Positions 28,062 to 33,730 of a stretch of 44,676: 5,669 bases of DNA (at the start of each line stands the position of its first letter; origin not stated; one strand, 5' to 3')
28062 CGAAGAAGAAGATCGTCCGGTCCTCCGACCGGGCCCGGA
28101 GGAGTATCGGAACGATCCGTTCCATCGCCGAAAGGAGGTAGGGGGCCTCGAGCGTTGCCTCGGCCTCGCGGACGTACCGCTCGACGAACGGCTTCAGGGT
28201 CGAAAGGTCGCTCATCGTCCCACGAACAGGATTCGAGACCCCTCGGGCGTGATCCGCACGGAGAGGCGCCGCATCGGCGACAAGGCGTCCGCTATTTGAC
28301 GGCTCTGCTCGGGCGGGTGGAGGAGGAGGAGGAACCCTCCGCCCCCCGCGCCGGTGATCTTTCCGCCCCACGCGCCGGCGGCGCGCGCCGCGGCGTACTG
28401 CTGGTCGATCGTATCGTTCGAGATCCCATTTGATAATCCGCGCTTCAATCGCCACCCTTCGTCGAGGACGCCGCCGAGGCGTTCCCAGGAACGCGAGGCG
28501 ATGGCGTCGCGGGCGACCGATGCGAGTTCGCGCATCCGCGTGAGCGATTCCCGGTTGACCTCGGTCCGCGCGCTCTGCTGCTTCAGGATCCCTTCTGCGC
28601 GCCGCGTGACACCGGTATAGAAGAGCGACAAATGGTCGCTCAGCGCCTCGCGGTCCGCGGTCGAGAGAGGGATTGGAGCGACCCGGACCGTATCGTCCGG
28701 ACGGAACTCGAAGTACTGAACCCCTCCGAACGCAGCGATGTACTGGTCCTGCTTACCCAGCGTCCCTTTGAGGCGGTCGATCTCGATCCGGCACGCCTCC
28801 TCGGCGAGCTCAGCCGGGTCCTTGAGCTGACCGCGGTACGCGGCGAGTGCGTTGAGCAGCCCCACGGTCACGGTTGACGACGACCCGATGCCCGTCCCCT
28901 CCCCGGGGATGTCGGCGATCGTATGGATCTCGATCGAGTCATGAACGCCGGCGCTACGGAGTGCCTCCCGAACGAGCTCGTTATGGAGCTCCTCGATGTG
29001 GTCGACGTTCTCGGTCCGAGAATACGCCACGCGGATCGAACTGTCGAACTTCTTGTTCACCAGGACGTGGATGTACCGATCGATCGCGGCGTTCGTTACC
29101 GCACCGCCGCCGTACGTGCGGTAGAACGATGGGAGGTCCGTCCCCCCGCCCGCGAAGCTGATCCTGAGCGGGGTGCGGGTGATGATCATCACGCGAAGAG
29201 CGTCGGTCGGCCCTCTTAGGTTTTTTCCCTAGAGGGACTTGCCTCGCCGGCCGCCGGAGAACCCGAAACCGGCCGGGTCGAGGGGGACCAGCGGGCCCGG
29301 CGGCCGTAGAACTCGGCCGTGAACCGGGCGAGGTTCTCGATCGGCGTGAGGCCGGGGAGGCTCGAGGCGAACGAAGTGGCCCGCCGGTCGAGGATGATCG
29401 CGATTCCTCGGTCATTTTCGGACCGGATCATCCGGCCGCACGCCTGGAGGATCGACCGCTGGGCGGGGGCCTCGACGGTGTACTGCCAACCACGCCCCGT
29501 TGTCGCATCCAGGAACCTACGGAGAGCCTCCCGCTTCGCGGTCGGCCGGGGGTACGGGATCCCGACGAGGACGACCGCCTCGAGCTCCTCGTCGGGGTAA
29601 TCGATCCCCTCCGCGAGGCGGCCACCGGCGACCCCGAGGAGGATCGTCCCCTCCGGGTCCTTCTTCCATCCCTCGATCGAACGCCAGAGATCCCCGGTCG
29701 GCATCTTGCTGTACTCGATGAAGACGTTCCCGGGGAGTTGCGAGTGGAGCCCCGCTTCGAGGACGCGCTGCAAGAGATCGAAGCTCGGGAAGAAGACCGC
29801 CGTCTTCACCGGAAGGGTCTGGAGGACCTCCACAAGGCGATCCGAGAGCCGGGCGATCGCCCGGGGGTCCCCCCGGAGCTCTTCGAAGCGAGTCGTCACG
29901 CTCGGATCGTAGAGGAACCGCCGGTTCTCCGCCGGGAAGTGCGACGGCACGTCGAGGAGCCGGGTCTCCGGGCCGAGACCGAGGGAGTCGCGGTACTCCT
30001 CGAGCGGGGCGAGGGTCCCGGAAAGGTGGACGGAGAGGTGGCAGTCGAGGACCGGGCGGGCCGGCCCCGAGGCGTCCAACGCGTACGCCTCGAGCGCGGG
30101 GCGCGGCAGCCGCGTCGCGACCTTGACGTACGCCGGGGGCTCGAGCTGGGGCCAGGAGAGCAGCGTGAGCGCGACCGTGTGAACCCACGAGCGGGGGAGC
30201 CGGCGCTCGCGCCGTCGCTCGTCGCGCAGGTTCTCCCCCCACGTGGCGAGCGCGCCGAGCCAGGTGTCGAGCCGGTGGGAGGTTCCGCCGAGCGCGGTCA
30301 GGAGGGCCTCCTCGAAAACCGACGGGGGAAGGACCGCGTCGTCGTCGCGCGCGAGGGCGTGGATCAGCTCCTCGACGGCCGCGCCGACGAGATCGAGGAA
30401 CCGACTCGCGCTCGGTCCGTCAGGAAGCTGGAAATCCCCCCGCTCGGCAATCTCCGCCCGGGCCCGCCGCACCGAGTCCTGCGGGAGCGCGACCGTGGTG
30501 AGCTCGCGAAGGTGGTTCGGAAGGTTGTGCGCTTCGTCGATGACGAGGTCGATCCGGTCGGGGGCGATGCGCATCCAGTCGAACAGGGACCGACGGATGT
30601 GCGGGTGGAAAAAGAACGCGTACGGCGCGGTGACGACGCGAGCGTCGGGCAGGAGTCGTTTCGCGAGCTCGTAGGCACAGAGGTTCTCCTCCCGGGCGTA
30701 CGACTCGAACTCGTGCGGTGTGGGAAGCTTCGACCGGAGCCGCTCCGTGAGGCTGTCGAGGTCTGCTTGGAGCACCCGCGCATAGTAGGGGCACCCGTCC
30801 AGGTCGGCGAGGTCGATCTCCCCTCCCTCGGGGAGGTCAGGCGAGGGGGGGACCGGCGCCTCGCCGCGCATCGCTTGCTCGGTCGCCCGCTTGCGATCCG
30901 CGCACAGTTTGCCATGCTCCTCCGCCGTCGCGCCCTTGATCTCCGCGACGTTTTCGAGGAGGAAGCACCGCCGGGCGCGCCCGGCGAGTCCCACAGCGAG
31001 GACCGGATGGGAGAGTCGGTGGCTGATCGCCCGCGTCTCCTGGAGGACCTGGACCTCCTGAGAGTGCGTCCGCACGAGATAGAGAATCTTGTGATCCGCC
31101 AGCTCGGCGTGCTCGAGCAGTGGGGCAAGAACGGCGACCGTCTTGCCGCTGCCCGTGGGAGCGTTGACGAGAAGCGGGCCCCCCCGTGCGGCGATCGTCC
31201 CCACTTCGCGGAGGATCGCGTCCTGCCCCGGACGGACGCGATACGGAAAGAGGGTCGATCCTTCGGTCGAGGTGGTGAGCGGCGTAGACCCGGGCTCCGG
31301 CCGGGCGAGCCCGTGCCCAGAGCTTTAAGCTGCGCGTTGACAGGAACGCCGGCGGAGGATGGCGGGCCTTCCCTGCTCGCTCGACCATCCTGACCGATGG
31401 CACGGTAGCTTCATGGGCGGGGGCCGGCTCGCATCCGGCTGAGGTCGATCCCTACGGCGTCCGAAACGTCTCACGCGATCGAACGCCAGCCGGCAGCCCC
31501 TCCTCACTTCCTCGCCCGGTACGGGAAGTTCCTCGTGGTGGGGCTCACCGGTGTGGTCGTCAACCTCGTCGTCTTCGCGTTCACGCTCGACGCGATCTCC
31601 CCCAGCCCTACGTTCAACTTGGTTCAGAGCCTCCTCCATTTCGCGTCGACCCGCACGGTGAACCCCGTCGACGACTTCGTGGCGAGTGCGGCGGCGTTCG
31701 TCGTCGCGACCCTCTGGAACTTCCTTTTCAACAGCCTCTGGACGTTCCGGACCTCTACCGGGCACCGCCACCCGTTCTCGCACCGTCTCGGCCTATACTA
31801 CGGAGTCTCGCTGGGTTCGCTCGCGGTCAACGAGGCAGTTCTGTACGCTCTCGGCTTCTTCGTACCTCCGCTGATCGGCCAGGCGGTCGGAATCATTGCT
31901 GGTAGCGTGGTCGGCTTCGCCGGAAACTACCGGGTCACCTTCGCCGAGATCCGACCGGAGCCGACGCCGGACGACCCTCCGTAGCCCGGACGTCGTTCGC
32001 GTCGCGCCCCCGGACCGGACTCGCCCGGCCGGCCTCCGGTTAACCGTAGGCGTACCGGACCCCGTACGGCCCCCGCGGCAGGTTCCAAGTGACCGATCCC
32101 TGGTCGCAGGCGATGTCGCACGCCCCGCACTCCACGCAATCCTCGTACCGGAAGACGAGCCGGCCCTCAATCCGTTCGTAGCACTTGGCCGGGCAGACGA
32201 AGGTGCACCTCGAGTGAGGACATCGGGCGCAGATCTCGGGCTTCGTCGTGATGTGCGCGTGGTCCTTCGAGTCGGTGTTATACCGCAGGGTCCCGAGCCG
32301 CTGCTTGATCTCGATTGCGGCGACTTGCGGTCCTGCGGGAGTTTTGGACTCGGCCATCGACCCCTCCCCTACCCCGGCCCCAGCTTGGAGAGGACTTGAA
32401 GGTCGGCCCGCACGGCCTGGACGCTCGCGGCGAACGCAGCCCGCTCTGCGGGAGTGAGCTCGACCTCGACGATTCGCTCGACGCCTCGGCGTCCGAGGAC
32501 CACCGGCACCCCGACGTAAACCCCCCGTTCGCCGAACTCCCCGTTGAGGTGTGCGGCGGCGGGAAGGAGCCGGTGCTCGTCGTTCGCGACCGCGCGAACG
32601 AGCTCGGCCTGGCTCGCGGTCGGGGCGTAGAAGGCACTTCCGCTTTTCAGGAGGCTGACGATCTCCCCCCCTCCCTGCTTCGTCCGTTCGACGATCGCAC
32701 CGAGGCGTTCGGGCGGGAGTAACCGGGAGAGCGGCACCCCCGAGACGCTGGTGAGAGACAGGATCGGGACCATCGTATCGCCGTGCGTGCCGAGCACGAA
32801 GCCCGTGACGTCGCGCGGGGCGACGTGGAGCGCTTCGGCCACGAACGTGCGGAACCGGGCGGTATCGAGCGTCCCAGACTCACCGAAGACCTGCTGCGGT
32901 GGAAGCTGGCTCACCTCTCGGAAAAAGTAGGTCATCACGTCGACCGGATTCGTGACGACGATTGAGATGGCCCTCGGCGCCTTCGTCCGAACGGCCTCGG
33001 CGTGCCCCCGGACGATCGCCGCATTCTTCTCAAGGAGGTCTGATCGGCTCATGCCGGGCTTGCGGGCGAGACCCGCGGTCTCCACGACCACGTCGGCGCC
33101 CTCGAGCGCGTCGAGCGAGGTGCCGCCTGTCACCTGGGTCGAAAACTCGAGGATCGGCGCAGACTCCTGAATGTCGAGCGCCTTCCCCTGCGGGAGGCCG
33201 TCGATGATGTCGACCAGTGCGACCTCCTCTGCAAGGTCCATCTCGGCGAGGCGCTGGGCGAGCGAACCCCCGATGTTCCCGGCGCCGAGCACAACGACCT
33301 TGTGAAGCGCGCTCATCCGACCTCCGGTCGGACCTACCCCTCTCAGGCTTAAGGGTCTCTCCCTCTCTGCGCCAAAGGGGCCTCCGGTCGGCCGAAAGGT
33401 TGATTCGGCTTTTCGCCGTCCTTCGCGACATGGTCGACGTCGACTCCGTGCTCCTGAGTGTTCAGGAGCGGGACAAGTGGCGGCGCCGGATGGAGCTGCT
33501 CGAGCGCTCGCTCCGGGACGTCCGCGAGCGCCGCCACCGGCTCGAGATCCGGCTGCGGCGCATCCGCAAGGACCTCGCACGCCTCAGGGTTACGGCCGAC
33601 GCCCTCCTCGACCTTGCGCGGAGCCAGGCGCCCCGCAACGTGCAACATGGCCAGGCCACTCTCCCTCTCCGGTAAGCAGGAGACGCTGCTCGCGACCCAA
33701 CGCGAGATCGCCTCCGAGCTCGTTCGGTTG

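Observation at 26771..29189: Translationally coupled triad: HddA-like heptose kinase, GmhA isomerase and a CBS-ParB/Srx fusion protein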

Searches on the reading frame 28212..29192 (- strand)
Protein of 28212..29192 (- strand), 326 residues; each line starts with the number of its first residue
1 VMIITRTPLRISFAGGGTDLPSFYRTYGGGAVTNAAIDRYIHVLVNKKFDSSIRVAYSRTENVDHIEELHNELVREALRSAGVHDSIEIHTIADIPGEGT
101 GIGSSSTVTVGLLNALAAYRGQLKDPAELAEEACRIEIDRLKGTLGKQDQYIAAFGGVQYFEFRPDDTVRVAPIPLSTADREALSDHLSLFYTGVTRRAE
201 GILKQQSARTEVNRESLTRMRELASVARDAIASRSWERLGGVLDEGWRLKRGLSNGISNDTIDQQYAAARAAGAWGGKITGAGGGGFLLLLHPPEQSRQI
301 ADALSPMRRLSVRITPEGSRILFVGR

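Call 4: search_protein_families(library=pfam, proteins=[window:28212-29192:-], max_evalue=0.01)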
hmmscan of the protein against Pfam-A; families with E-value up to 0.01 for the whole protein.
window:28212-29192:- (326 aa): 2 families
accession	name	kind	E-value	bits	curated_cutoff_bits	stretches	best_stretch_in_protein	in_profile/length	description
PF00288.32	GHMP_kinases_N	-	2.7e-12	47.2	22.3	1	75-157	8-87/87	GHMP kinases N terminal domain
PF08544.19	GHMP_kinases_C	-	3.7e-10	40.5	21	1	228-304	2-79/85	GHMP kinases C terminal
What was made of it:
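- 28212..29189 (-): HddA-like GHMP sugar kinase (325 aa from ATG 29189; alternative GTG start at 29192). GHMP_kinases_N and GHMP_kinases_C (call 4).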

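Call 5: search_protein_families(library=ncbifam, proteins=[window:28212-29192:-], max_evalue=0.01)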
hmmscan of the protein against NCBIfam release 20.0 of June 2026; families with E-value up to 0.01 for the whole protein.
window:28212-29192:- (326 aa): 12 families
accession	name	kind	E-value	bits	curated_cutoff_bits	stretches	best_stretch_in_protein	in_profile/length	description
NF049969.1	GlMnHpPKinHddA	equivalog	5.3e-45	154.3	600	1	1-303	1-315/338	D-glycero-D-manno-heptose 7-phosphate kinase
NF009948.0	PRK13412.1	equivalog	3.2e-28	98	721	2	86-300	726-944/974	bifunctional fucokinase/fucose-1-phosphate guanylyltransferase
NF003036.0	PRK03926.1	equivalog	1e-22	80.6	403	1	27-305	20-280/302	mevalonate kinase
TIGR00549.1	mevalon_kin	equivalog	2.7e-22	79.6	163.05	1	27-291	15-276/276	mevalonate kinase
NF001816.0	PRK00555.1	equivalog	1.7e-08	33.9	509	1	215-305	249-337/363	galactokinase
NF003006.0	PRK03817.1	equivalog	1.9e-07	30.4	443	0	227-305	249-326/352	galactokinase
TIGR01920.1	Shik_kin_archae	equivalog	9.3e-06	25.2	126.85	1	35-136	19-118/266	shikimate kinase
NF040957.1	Arch_PMK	equivalog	0.00041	19.9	500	1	29-171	19-163/316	phosphomevalonate kinase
NF040725.1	panto_kin_Meth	equivalog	0.0024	16.9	380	1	36-143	37-141/286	pantoate kinase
TIGR00131.1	gal_kin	equivalog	0.0025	16.8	226.65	0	257-304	314-362/388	galactokinase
NF003705.0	PRK05322.1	equivalog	0.0033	16.2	385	0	17-73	27-83/388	galactokinase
NF002288.1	PRK01212.1-4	equivalog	0.0093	15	194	0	72-134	61-123/303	homoserine kinase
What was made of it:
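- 28212..29189 (-): The best NCBIfam hit is HddA at 154 bits, against a cut-off of 600 (call 5).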

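Call 10: search_solved_structures(query=window:28212-29192:-, max_evalue=0.001)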
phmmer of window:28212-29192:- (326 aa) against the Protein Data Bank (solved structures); distinct sequences matched with E-value up to 0.001: 15.
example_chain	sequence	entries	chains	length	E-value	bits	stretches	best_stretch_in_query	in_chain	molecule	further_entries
4usm_A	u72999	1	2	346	8.5e-39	136.8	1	3-300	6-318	PUTATIVE SUGAR KINASE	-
4n3o_A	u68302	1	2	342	3.4e-38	134.8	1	3-304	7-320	Putative D-glycero-D-manno-heptose 7-phosphate kinase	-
4usk_A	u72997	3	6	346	1e-37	133.2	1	3-300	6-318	PUTATIVE SUGAR KINASE | SUGAR KINASE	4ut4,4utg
3k85_A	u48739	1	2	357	2.1e-37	132.2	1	3-307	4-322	D-glycero-D-manno-heptose 1-phosphate kinase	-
9iip_A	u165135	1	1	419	6.6e-19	71.4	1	78-297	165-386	L-fucokinase/L-fucose-1-P guanylyltransferase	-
5yys_A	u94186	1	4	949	8e-18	67.9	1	78-297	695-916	L-fucokinase, L-fucose-1-P guanylyltransferase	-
9iit_A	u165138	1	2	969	8.5e-18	67.8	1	78-297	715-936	L-fucokinase/L-fucose-1-P guanylyltransferase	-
6mde_A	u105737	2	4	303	5e-16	62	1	63-306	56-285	Mevalonate kinase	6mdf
4hac_A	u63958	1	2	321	6.6e-16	61.6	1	63-306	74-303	Mevalonate kinase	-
8teb_A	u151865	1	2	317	2.9e-13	52.9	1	36-305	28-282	Mevalonate kinase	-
1s4e_A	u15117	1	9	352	1.7e-08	37.2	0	226-304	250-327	Galactokinase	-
1vis_A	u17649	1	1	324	4.1e-06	29.4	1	94-305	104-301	Mevalonate kinase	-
1kkh_A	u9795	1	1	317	7.1e-06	28.6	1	94-304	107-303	Mevalonate Kinase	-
2x7i_A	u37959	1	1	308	3.5e-05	26.4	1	83-292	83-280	MEVALONATE KINASE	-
2cz9_A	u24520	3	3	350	0.00031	23.2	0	226-303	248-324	Probable galactokinase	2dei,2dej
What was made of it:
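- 28212..29189 (-): The best PDB sequence hits are WcbL and HddA (4usm, 4n3o, 3k85) at E about 1e-38 (call 10).
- On HddA (D-glycero-alpha-D-manno-heptose-7-phosphate kinase): 4usm, 4n3o and 3k85 hit at E about 1e-38 (call 10).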

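Call 27: find_homologous_proteins(query=window:28212-29189:-, max_evalue=1e-10)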
Query window:28212-29189:- (325 aa): 8000 proteins with E <= 1e-10 among 8000 candidates; the best 120 are listed.
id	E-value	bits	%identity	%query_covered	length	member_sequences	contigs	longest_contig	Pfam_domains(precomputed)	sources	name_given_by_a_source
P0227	1.3e-209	713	100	100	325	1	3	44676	PF00288.33,PF08544.19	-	-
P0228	2.4e-209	712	100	100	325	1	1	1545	PF00288.33,PF08544.19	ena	-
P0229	1.8e-195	666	93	100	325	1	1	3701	PF00288.33,PF08544.19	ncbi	-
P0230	1.8e-179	614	85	100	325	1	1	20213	PF00288.33,PF08544.19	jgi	jgi:D-glycero-alpha-D-manno-heptose-7-phosphate kinase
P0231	6.4e-177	605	83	100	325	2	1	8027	PF00288.33,PF08544.19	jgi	jgi:D-glycero-alpha-D-manno-heptose-7-phosphate kinase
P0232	6.5e-177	605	85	100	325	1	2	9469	PF00288.33,PF08544.19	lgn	-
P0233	2.3e-176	603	82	100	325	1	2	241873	PF00288.33,PF08544.19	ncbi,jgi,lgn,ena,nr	ncbi:MAG TPA: GHMP kinase [Thermoplasmata archaeon]|nr:GHMP kinase [Thermoplasmata archaeon]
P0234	3.6e-175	600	84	100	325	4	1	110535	PF00288.33,PF08544.19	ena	-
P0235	1.5e-174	598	82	100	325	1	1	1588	PF00288.33,PF08544.19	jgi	jgi:D-glycero-alpha-D-manno-heptose-7-phosphate kinase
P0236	7.5e-174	595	83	100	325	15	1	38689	PF00288.33,PF08544.19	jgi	jgi:D-glycero-alpha-D-manno-heptose-7-phosphate kinase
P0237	5.5e-173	592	81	100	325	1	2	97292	PF00288.33,PF08544.19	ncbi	-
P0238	7.0e-173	592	82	100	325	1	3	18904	PF00288.33,PF08544.19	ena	-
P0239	8.3e-173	592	81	100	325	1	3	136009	PF00288.33,PF08544.19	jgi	jgi:D-glycero-alpha-D-manno-heptose-7-phosphate kinase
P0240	7.4e-172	589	83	100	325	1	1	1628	PF00288.33,PF08544.19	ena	-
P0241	7.9e-172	589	82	100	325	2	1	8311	PF00288.33,PF08544.19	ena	-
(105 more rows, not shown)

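Call 51: search_protein_families(library=padloc, proteins=[window:28212-29189:-], max_evalue=0.01)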
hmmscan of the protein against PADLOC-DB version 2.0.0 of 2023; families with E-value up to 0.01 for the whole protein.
window:28212-29189:- (325 aa): 0 families

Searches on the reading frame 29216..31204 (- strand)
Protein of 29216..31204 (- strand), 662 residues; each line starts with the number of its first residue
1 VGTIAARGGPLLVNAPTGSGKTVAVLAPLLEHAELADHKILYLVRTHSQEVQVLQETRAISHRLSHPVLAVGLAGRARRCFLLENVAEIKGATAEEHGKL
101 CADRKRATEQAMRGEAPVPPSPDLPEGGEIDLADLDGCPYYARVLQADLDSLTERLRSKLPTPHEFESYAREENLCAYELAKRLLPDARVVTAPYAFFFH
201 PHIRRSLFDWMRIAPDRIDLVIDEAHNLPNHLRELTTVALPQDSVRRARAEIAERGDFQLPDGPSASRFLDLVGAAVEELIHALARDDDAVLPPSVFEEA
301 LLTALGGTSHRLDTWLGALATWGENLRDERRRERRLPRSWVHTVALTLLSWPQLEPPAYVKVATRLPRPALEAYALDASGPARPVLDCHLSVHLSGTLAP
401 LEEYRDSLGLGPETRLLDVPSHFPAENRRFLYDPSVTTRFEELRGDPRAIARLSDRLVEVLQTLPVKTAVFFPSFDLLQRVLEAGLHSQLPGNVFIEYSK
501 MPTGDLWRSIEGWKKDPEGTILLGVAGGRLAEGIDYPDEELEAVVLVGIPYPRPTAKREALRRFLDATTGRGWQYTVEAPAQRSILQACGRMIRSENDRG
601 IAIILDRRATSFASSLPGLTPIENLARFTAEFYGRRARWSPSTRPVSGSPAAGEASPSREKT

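Call 4: search_protein_families(library=pfam, proteins=[window:29216-31204:-], max_evalue=0.01)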
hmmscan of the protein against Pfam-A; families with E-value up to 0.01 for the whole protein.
window:29216-31204:- (662 aa): 5 families
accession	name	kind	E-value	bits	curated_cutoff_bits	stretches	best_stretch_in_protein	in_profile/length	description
PF13307.12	Helicase_C_2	-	6.4e-33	114.6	25.3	1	458-610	2-155/170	Helicase C-terminal domain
PF06733.21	DEAD_2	-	8.2e-24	84.6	21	1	42-243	1-170/172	DEAD_2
PF06777.17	HBB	-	1e-21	77.9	30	1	251-442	4-190/190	Helical and beta-bridge domain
PF00270.35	DEAD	-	2.3e-07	31.1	26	1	8-67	14-75/167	DEAD/DEAH box helicase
PF04851.21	ResIII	-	0.0025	18.2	22.5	0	10-62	25-78/164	Type III restriction enzyme, res subunit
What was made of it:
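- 29216..31204 (-): XPD/Rad3-type helicase gene, first gene of the co-directional block. Pfam DEAD_2, HBB and Helicase_C_2 (call 4).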

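Call 5: search_protein_families(library=ncbifam, proteins=[window:29216-31204:-], max_evalue=0.01)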
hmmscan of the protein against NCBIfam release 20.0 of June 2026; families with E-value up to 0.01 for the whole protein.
window:29216-31204:- (662 aa): 7 families
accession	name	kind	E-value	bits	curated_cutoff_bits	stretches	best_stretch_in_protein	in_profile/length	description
TIGR00604.1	rad3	subfamily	3e-64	217.9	246.95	2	367-611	420-678/706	DNA repair helicase (rad3)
NF053712.1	repair_DEAH_YoaA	equivalog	8.7e-20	70.9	680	1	175-624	177-621/630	DNA repair helicase YoaA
NF008729.0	PRK11747.1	equivalog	5.5e-18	64.8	598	1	402-609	479-681/703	ATP-dependent DNA helicase DinG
NF005981.0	PRK08074.1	equivalog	1.2e-15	56.6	789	1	415-611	704-897/931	ATP-dependent DNA helicase DinG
TIGR01407.1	dinG_rel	hypoth_equivalog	1.7e-13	49.8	547.7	1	454-609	702-854/889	putative DnaQ family exonuclease/DinG family helicase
NF005569.0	PRK07246.1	equivalog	0.00017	20.1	794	0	518-609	694-784/820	bifunctional DnaQ family exonuclease/ATP-dependent helicase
TIGR03117.2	cas_csf4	equivalog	0.00024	19.4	400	1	11-77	150-216/800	type IV CRISPR-associated DEAD/DEAH-box helicase Csf4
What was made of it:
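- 29216..31204 (-): TIGR00604 rad3 218 bits (call 5).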

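Call 51: search_protein_families(library=padloc, proteins=[window:29216-31204:-], max_evalue=0.01)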
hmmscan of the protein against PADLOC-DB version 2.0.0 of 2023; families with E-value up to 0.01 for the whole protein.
window:29216-31204:- (662 aa): 7 families
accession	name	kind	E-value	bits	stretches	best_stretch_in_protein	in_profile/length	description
PDLC01439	typeIV_DinG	-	1.3e-86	289.5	1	7-618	33-554/575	CAS-IV-A; associated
PDLC01729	typeIV_DinG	-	4.7e-08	30.2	1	519-608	517-616/666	Csf4_0_IVA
PDLC01732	typeIV_DinG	-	4.2e-06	23.9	1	509-614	498-596/648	Csf4_3_IVE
PDLC04986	PDC-S28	-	3.1e-05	20.5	0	532-613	400-474/831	-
PDLC04140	mad8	-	0.0033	15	1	6-229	25-204/314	mads_8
PDLC04987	PDC-S28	-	0.0034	13.8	1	528-610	395-469/846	-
PDLC01765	Cas3c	-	0.004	14.1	0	13-59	188-235/612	-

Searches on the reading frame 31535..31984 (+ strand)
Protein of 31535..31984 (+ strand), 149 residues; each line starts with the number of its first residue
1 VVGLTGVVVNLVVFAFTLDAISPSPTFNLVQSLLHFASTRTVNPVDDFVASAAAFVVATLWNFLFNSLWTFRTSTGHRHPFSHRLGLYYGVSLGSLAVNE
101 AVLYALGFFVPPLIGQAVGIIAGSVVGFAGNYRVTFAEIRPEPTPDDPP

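Call 13: search_protein_families(library=pfam, proteins=[window:31535-31984:+], max_evalue=0.001)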
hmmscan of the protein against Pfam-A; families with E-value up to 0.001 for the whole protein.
window:31535-31984:+ (149 aa): 1 family
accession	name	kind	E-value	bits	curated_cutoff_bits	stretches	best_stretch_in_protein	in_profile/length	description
PF04138.20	GtrA_DPMS_TM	-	2.8e-15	57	26.1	1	1-136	4-117/117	GtrA/DPMS, transmembrane domain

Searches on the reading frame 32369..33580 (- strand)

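Call 13: search_protein_families(library=pfam, proteins=[window:32369-33580:-], max_evalue=0.001)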
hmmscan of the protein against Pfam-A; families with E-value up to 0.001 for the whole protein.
window:32369-33580:- (403 aa): 3 families
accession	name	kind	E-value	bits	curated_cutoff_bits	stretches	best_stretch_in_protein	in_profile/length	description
PF00056.29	Ldh_1_N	-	1.5e-38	132.5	27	1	94-233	2-141/141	lactate/malate dehydrogenase, NAD binding domain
PF02866.23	Ldh_1_C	-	3.3e-28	99.3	22.6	1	237-394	2-167/174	lactate/malate dehydrogenase, alpha/beta C-terminal domain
PF03807.23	F420_oxidored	-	0.00081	20.4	21.6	0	94-166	1-64/94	NADP oxidoreductase coenzyme F420-dependent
